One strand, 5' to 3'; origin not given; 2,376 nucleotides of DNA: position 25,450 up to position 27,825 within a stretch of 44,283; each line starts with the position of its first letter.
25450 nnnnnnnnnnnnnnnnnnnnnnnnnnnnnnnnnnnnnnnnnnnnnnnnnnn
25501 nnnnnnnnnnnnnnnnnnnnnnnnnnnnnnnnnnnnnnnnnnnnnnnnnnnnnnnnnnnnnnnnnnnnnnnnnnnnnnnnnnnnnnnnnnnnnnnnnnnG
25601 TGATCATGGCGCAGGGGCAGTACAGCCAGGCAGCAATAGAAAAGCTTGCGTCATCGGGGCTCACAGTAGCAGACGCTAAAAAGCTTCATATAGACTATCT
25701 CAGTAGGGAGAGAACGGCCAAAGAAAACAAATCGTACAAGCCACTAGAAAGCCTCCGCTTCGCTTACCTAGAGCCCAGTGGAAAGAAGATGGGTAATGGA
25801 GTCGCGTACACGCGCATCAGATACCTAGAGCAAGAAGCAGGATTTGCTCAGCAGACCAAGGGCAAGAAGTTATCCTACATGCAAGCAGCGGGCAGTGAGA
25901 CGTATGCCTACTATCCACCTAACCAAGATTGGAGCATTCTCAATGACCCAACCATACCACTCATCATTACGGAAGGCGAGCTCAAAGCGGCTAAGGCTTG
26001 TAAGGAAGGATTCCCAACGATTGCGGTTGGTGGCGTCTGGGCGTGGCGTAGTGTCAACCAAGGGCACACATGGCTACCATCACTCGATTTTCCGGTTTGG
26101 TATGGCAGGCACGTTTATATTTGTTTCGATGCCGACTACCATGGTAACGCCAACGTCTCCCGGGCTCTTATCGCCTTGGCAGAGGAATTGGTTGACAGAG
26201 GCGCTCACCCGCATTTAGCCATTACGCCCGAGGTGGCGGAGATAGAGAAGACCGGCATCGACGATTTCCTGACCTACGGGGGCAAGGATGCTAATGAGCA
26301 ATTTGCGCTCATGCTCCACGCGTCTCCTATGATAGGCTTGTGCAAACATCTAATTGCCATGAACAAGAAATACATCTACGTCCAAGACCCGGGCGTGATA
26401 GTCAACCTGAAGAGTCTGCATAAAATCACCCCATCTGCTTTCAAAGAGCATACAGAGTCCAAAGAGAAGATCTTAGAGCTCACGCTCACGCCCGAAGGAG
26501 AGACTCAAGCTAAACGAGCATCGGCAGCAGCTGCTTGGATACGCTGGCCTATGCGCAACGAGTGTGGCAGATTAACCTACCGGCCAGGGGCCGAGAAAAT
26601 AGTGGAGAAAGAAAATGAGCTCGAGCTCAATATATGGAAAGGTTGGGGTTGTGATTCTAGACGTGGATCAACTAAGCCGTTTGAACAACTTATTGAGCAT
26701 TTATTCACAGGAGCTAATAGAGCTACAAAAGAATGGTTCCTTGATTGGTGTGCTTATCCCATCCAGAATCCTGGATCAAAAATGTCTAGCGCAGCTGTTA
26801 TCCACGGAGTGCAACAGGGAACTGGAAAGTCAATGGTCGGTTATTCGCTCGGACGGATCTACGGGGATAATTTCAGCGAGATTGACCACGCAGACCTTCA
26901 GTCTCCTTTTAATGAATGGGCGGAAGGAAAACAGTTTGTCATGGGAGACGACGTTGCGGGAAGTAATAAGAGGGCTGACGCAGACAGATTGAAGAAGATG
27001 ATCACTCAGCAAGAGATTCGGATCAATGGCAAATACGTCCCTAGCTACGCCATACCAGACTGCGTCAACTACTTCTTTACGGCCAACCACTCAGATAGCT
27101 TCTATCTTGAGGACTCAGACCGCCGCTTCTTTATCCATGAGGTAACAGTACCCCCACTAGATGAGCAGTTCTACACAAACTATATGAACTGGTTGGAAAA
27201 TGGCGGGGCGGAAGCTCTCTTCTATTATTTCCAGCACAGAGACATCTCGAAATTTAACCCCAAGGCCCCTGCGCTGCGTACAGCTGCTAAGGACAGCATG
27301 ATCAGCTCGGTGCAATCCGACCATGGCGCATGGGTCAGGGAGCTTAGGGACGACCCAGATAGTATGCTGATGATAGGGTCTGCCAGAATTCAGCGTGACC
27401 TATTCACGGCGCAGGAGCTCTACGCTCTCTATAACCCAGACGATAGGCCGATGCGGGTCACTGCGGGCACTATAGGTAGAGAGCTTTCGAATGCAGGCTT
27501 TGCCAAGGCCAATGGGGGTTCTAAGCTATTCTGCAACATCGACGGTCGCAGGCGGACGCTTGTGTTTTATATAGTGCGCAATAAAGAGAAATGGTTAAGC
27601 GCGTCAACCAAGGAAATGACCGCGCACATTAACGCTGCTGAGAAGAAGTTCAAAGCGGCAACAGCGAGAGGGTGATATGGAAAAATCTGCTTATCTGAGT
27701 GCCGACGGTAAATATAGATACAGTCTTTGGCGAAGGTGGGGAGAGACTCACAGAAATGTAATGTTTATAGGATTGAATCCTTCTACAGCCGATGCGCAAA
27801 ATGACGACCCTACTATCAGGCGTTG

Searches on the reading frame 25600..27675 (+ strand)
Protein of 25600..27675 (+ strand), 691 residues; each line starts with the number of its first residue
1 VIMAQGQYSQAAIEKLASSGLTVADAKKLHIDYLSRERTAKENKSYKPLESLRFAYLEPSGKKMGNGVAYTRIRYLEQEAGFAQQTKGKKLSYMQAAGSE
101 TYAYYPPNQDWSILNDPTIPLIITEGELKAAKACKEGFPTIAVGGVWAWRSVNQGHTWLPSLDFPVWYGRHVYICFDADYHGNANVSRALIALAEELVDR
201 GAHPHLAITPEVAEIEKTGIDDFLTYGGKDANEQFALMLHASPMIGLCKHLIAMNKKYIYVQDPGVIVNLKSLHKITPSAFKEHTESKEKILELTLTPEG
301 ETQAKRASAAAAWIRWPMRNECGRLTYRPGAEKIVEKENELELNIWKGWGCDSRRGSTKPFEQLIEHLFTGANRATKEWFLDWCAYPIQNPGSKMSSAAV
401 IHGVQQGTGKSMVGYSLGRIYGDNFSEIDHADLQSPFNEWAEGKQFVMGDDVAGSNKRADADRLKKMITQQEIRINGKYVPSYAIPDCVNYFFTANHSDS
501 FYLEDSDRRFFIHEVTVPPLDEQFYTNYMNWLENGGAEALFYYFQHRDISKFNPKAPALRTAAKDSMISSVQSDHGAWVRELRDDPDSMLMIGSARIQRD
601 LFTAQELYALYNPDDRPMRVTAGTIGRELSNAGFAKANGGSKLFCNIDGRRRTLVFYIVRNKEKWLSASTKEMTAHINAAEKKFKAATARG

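Call 8: search_dna_similar(query=window:25600-27675:+, collection=phages, mode=protein, max_rows=25)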
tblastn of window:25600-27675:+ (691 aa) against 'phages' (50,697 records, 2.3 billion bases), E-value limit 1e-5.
Records with a match: 580; places in all: 580; records where one place covers at least 80% of the query: 4.
Best place of each record, by identity: <60% 580.
By first word of the organism name: Pseudomonas 96; Salmonella 88; Klebsiella 88; Vibrio 54; Xanthomonas 26; Achromobacter 22; Proteus 21; Stenotrophomonas 17; Escherichia 16; Rhizobium 15; and 49 more.
By host as written in the record: - 62; Klebsiella pneumoniae 47; Pseudomonas aeruginosa 38; Salmonella enterica subsp. enterica serovar Typhimurium 24; Pseudomonas aeruginosa PAO1 23; Salmonella enterica 17; Proteus mirabilis 15; Pseudomonas aeruginosa PA14 10; and 182 more.
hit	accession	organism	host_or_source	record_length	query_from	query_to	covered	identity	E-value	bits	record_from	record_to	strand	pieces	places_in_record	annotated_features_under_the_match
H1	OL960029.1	Pseudoxanthomonas phage PW916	Pseudoxanthomonas kaohsiungensis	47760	12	682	97%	48.9%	0e+0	624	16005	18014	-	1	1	primase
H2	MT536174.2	Stenotrophomonas phage vB_SmaS-AXL_3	Stenotrophomonas maltophilia D1585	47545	12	682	97%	48.5%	0e+0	631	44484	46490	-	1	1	primase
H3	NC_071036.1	Stenotrophomonas phage vB_SmaS-AXL_3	Stenotrophomonas maltophilia D1585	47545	12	682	97%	48.5%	0e+0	631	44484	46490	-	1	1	primase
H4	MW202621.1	Caudoviricetes sp.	Manatee Spring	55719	10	679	97%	46.9%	0e+0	595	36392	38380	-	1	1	virulence associated protein E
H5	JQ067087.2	Pseudomonas phage PaMx11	Pseudomonas aeruginosa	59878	137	582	65%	22.7%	5e-18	95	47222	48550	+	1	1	putative primase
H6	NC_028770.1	Pseudomonas phage PaMx11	Pseudomonas aeruginosa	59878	137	582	65%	22.7%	5e-18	95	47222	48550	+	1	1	DNA primase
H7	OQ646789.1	Pseudomonas phage PA_LZ02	Pseudomonas aeruginosa PAO1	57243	211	584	54%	24.5%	1e-17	94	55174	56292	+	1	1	putative primase/polymerase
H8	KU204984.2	Pseudomonas phage AAT-1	Pseudomonas aeruginosa PA14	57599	211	584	54%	24.5%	1e-17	94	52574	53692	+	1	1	putative primase/polymerase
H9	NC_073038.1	Pseudomonas phage AAT-1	Pseudomonas aeruginosa PA14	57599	211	584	54%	24.5%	1e-17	94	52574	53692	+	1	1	putative primase/polymerase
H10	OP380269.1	Pseudomonas phage phiH1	Pseudomonas aeruginosa PA14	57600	211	584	54%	24.5%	1e-17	94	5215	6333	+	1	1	primase/helicase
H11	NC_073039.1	Pseudomonas phage phiH1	Pseudomonas aeruginosa PA14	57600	211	584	54%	24.5%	1e-17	94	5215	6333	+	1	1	primase/helicase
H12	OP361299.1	Pseudomonas phage phiH2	Pseudomonas sp. PA14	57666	211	584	54%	24.5%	1e-17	94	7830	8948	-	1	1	primase domain containing protein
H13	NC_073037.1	Pseudomonas phage phiH2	Pseudomonas sp. PA14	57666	211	584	54%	24.5%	1e-17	94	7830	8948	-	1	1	primase domain containing protein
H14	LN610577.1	Pseudomonas phage vB_PaeS_PAO1_Ab18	Pseudomonas aeruginosa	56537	187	582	57%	23.0%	5e-18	95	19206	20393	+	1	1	ORF22: putative integrase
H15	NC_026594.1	Pseudomonas phage vB_PaeS_PAO1_Ab18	Pseudomonas aeruginosa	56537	187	582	57%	23.0%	5e-18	95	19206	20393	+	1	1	ORF22: DNA primase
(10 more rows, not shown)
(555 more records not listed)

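Call 9: search_protein_families(library=pfam, proteins=[window:25600-27675:+], max_evalue=0.01)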
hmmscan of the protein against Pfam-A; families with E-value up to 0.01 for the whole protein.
window:25600-27675:+ (691 aa): 3 families
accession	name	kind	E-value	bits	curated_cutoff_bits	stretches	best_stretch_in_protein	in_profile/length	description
PF19263.5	DUF5906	-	1.6e-20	74.2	27.6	1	401-509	1-114/114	Family of unknown function (DUF5906)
PF12965.13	DUF3854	-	6.8e-18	65.3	23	1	113-230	5-129/130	Domain of unknown function (DUF3854)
PF05272.17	VapE-like_dom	-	3.3e-08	33.7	25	1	375-523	31-175/217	Virulence-associated protein E-like domain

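Call 10: get_annotated_region(hit=H2, flank=6000)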
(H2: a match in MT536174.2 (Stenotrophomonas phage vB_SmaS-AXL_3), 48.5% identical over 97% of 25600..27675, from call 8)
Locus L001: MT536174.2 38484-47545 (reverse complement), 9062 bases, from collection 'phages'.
description: Stenotrophomonas phage vB_SmaS-AXL_3, complete genome.
organism: Stenotrophomonas phage vB_SmaS-AXL_3 (NCBI taxid 2740427)
taxonomy: Viruses; Duplodnaviria; Heunggongvirae; Uroviricota; Caudoviricetes; Axeltriavirus; Axeltriavirus AXL3
host: Stenotrophomonas maltophilia D1585; source: soil; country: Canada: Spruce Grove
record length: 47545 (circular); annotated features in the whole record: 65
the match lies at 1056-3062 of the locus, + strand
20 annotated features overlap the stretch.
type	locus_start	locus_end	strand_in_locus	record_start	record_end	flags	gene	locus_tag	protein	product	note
CDS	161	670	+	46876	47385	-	-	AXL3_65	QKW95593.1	hypothetical protein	-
CDS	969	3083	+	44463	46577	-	-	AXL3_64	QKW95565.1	primase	-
CDS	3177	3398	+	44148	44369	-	-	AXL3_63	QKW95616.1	hypothetical protein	-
CDS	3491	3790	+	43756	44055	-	-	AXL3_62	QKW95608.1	Glu-rich hypothetical protein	-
CDS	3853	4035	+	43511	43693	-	-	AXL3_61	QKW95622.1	hypothetical protein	-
CDS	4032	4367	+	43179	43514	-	-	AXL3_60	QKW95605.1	DnaJ domain-containing protein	-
CDS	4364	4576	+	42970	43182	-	-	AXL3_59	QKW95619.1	hypothetical protein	-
CDS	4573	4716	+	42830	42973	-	-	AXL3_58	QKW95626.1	hypothetical protein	-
CDS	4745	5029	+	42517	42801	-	-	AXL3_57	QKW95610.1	hypothetical protein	-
CDS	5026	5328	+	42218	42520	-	-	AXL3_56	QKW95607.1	hypothetical protein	-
CDS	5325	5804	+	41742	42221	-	-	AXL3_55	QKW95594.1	DUF1643 domain-containing protein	-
CDS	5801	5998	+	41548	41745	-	-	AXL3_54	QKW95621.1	hypothetical protein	-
CDS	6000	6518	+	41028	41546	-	-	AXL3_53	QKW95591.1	hypothetical protein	-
CDS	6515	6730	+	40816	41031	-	-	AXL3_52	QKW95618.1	hypothetical protein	-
CDS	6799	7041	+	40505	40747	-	-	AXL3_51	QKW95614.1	hypothetical protein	-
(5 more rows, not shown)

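Call 11: get_annotated_region(hit=H1, flank=6000)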
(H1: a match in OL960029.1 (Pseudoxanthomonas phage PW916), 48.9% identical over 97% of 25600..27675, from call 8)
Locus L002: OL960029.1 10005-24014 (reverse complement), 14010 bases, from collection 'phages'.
description: Pseudoxanthomonas phage PW916, complete genome.
organism: Pseudoxanthomonas phage PW916 (NCBI taxid 2908635)
taxonomy: Viruses; Duplodnaviria; Heunggongvirae; Uroviricota; Caudoviricetes; Mesyanzhinovviridae
host: Pseudoxanthomonas kaohsiungensis; source: soil; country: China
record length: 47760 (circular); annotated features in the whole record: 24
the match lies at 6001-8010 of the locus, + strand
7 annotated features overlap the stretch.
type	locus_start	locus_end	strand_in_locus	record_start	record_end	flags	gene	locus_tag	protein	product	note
CDS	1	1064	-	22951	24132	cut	-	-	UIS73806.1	head morphogenesis protein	phage head morphogenesis protein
CDS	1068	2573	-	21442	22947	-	-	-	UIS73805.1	portal protein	phage portal protein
CDS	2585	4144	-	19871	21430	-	-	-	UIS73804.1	terminase large subunit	phage terminase large subunit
CDS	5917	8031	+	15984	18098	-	-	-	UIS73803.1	primase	phage primase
CDS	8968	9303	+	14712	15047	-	-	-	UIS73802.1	DnaJ domain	phage DnaJ domain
CDS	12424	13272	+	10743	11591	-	-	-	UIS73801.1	thymidylate synthase complementing protein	phage thymidylate synthase complementing protein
CDS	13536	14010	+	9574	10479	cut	-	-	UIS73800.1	DNA polymerase I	phage DNA polymerase I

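Call 12: get_annotated_region(hit=H4, flank=6000)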
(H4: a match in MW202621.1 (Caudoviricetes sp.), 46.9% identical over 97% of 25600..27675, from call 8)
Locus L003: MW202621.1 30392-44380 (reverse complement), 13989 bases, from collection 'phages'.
description: Siphoviridae sp. isolate ctUtU524, complete genome.
organism: Caudoviricetes sp. (NCBI taxid 2832643)
taxonomy: Viruses; Duplodnaviria; Heunggongvirae; Uroviricota; Caudoviricetes
host: -; source: Manatee Spring; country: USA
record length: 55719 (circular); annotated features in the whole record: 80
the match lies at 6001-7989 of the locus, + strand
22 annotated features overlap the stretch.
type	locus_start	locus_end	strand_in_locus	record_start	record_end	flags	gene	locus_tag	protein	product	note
CDS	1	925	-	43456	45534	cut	-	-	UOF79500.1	hypothetical protein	-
CDS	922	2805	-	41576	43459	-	-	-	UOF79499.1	portal protein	-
CDS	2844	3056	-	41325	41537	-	-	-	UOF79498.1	hypothetical protein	-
CDS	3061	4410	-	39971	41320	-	-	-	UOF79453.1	large subunit terminase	-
CDS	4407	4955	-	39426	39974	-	-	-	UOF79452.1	terminase small subunit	-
CDS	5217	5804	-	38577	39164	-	-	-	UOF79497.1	hypothetical protein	-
CDS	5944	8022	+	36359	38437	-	-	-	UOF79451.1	virulence associated protein E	-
CDS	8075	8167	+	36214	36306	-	-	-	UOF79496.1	hypothetical protein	-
CDS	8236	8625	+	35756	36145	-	-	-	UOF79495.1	hypothetical protein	-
CDS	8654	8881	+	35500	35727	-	-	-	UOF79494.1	hypothetical protein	-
CDS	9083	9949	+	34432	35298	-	-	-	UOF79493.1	hypothetical protein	-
CDS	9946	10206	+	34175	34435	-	-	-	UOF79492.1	hypothetical protein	-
CDS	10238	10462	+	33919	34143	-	-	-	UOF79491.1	hypothetical protein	-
CDS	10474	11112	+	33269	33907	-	-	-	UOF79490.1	hypothetical protein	-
CDS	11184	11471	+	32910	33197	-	-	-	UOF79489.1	zinc-ribbon containing domain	-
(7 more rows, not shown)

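Call 17: find_related_loci(query=window:25600-27675:+, collection=viral_contigs, flank=4000)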
Query window:25600-27675:+ (691 aa) in viral_contigs; peptide patterns used: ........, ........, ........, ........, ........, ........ (x = any residue, [..] = any of these).
4 stretches matched a pattern; 3 encode a relative of the query (tblastn E <= 1e-3); 3 distinct loci.
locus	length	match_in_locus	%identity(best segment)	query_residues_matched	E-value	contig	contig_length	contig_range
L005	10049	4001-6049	45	10-686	0e+0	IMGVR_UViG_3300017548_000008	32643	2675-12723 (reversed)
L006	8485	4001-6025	44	6-677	4e-177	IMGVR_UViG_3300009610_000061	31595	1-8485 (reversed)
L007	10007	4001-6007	43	2-672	3e-168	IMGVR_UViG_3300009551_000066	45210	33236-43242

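Call 24: find_homologous_proteins(query=window:25600-27675:+, max_evalue=1e-50)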
Query window:25600-27675:+ (691 aa): 1015 proteins with E <= 1e-50 among 8000 candidates; the best 120 are listed.
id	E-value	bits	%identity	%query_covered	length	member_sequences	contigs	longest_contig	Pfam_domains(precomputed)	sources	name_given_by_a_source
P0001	0.0e+0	1612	100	100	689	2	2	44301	PF19263.6,PF05272.18,PF12965.14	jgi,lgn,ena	-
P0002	5.4e-290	982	61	98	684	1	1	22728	PF19263.6,PF12965.14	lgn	-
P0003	7.2e-233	793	52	98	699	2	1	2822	PF19263.6,PF12965.14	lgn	-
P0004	3.8e-232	790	52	97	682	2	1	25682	PF19263.6,PF12965.14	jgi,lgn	jgi:hypothetical protein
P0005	1.3e-229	782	52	96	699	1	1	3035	PF19263.6,PF12965.14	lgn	-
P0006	9.9e-229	779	52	98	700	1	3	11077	PF19263.6,PF12965.14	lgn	-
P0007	1.8e-228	778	52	97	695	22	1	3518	PF19263.6,PF12965.14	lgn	-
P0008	2.0e-228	778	53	97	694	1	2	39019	PF19263.6,PF12965.14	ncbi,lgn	-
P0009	3.5e-228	777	52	97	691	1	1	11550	PF19263.6,PF12965.14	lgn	-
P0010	5.8e-228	777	53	96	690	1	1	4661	PF19263.6,PF12965.14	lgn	-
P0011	9.6e-228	776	51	97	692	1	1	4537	PF19263.6,PF12965.14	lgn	-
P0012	1.5e-226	772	51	97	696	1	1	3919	PF19263.6,PF12965.14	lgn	-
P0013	8.6e-226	770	52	97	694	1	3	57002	PF19263.6,PF12965.14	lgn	-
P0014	8.7e-226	769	50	97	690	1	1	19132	PF19263.6,PF12965.14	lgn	-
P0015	1.4e-225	769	50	99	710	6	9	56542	PF19263.6,PF12965.14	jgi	-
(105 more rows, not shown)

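Call 25: find_encoding_contigs(protein=P0001, flank=4000, max_places=6)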
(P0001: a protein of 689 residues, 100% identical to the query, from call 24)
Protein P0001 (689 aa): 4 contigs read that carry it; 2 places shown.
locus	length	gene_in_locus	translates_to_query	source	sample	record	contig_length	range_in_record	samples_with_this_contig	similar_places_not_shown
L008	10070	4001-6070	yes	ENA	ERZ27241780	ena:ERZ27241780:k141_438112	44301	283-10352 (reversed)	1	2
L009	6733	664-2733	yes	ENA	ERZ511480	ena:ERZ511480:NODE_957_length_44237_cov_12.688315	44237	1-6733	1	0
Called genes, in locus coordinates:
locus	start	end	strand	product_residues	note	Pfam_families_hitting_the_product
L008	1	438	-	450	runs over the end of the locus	PF04860:Phage_portal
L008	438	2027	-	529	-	PF03354:TerL_ATPase, PF20441:TerL_nuclease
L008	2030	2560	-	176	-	PF26841:Hendrixvirinae_terminase_S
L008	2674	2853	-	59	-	-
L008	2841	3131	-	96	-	PF01844:HNH, PF14279:HNH_5 (weak)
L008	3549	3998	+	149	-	-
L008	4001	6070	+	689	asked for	PF12965:DUF3854, PF05272:VapE-like_dom, PF19263:DUF5906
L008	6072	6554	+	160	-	PF07799:DUF1643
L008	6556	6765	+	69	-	-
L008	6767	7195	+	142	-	-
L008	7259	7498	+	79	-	-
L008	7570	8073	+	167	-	-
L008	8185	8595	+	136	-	-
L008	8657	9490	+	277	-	-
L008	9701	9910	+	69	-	-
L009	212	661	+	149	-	-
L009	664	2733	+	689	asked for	PF12965:DUF3854, PF05272:VapE-like_dom, PF19263:DUF5906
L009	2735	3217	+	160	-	PF07799:DUF1643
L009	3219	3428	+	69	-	-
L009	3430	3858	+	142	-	-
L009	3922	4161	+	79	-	-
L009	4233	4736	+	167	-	-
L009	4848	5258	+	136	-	-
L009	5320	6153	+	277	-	-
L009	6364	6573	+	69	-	-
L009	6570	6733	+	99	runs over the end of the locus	-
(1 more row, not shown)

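Call 26: find_encoding_contigs(protein=P0002, flank=5000, max_places=4)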
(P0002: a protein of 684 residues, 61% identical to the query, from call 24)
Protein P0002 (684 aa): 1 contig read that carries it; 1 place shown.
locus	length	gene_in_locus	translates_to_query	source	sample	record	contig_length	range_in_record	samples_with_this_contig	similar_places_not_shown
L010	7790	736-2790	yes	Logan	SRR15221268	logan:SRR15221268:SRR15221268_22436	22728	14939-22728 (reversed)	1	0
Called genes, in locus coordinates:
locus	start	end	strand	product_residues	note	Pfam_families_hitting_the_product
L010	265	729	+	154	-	-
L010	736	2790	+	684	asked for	PF12965:DUF3854, PF19263:DUF5906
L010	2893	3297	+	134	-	-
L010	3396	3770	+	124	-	-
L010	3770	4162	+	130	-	-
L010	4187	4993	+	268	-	-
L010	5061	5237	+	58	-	-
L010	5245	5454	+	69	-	-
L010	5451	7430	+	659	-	PF00476:DNA_pol_A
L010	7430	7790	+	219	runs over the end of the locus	PF12705:PDDEXK_1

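Call 35: find_related_loci(query=A2, collection=metagenome_contigs, flank=3500)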
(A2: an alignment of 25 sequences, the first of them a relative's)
Query A2 (689 aa) in metagenome_contigs; peptide patterns used: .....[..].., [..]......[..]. (x = any residue, [..] = any of these).
571 stretches matched a pattern; 157 encode a relative of the query (tblastn E <= 1e-3); the best 80 are kept; 80 distinct loci.
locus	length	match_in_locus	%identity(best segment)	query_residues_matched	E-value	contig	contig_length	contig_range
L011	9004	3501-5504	51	13-681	0e+0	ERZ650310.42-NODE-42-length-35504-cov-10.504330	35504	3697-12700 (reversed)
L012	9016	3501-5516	50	13-685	0e+0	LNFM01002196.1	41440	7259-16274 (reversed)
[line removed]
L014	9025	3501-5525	50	12-687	0e+0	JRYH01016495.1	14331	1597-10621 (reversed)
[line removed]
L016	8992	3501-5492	49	3-671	0e+0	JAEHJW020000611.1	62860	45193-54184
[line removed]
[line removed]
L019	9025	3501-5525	50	13-687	0e+0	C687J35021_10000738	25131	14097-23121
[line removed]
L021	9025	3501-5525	49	13-687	0e+0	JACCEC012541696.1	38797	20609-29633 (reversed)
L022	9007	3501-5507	50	13-681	0e+0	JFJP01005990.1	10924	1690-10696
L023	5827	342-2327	51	12-675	0e+0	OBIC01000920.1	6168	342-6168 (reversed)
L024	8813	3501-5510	50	8-677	0e+0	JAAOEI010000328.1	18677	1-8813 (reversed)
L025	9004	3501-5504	50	13-681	0e+0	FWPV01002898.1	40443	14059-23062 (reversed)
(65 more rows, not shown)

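Call 53: search_solved_structures(query=A2, max_evalue=0.01)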
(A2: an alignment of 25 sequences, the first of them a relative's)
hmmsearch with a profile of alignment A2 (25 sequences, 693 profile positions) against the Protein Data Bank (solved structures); distinct sequences matched with E-value up to 0.01: 2.
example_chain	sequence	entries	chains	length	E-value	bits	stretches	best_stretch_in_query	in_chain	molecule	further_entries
6k9e_A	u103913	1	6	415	5e-15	58.1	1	333-562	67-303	Primase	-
6k9c_A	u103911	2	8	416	5e-15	58.1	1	333-562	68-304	Primase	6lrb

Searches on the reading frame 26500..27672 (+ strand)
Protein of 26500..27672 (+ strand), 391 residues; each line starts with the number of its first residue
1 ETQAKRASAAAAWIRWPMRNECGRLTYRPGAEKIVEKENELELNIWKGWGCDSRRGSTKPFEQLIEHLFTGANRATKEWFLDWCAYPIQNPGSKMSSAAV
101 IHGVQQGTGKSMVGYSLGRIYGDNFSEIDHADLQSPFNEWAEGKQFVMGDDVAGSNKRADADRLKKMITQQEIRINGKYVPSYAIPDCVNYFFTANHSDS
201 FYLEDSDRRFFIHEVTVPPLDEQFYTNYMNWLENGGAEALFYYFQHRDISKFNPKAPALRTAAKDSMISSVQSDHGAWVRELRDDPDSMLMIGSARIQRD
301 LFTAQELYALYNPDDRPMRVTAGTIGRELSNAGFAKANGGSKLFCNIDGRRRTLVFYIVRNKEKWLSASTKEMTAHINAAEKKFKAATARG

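Call 81: predict_structure(alignment_id=A5)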
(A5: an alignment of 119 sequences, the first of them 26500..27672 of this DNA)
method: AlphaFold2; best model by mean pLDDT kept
length: 391 residues; sequences in the alignment: 119
mean_pLDDT: 89.8   pTM: 0.80
mean pLDDT of the five models: 89.8, 88.1, 87.6, 84.7, 84.5
residues with pLDDT >= 90: 266; 70-90: 90; 50-70: 28; < 50: 7
segments of 3 or more residues with pLDDT < 50: 1-6
pLDDT, mean of each block of 10 residues (from residue 1): 51 66 88 91 94 98 98 97 98 96 93 98 95 82 94 79 89 80 89 84 74 96 98 98 98 95 82 82 96 92 96 88 92 94 93 96 97 96 83 48
secondary structure, 60 per line:
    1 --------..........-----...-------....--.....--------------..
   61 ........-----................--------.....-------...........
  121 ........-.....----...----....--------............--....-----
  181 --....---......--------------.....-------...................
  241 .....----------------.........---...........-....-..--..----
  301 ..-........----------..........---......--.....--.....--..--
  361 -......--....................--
elements in order: H9-18 E24-26 E34-37 E40-44 H59-68 H74-89 E98-102 H110-124 E125-128 H130-134 E146-149 H158-169 E172-175 E183-186 E190-195 E210-214 H222-245 H262-270 H274-284 H286-289 H304-311 H322-331 H337-340 E343-347 E350-354 H362-367 H370-389

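Call 83: fold_search(model_id=the predicted structure, library=pdb)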
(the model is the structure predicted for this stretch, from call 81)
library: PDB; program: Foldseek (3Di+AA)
matches with E <= 10: 1591; with E <= 0.001: 369
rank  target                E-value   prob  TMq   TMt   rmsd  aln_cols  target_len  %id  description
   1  6k9c_B                4.7e-19  1.00  0.65  0.62   4.9       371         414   20  The apo structure of NrS-1 C terminal region (305-718) (released 2020-04-08)
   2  6k9c_A                4.9e-18  1.00  0.64  0.60   5.2       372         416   20  The apo structure of NrS-1 C terminal region (305-718) (released 2020-04-08)
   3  6k9e_B                5.2e-18  1.00  0.62  0.60   4.9       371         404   19  The A form apo structure of NrS-1 C terminal region-CTR(305-718) (released 2020-06-17)
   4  6lrb_D                6.7e-17  1.00  0.64  0.62   5.1       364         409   19  The A form apo structure of NrS-1 C terminal region-CTR (released 2020-04-08)
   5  6lrb_A                1.3e-16  1.00  0.64  0.62   5.1       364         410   19  The A form apo structure of NrS-1 C terminal region-CTR (released 2020-04-08)
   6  6lrb_F                1.3e-16  1.00  0.63  0.60   5.4       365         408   20  The A form apo structure of NrS-1 C terminal region-CTR (released 2020-04-08)
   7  6lrb_C                1.7e-16  1.00  0.63  0.60   5.3       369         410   20  The A form apo structure of NrS-1 C terminal region-CTR (released 2020-04-08)
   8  6lrb_B                1.9e-16  1.00  0.64  0.61   5.4       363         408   20  The A form apo structure of NrS-1 C terminal region-CTR (released 2020-04-08)
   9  6k9e_C                2.1e-16  1.00  0.62  0.61   4.9       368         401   18  The A form apo structure of NrS-1 C terminal region-CTR(305-718) (released 2020-06-17)
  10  6k9e_A                3.1e-16  1.00  0.63  0.61   4.8       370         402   19  The A form apo structure of NrS-1 C terminal region-CTR(305-718) (released 2020-06-17)
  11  8wh6_D                3.7e-10  1.00  0.48  0.36   8.5       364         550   14  MPOX E5 hexamer ADP and ssDNA bound and clear primase domain conformation (released 2024-09-25)
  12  7pds_F                9.2e-10  1.00  0.48  0.42   7.5       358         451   15  The structure of PriRep1 with dsDNA (released 2022-07-13)
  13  8ww7_H                1.2e-09  1.00  0.54  0.26  11.1       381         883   13  Structure of AMPPNP-Form AsfvPrimPol Dodecamer (released 2025-04-30)
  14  7pds_D                1.5e-09  1.00  0.53  0.47   6.5       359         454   15  The structure of PriRep1 with dsDNA (released 2022-07-13)
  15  8iqi_C                1.7e-09  1.00  0.56  0.26  10.3       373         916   13  Structure of Full-Length AsfvPrimPol in Complex-Form (released 2023-07-26)
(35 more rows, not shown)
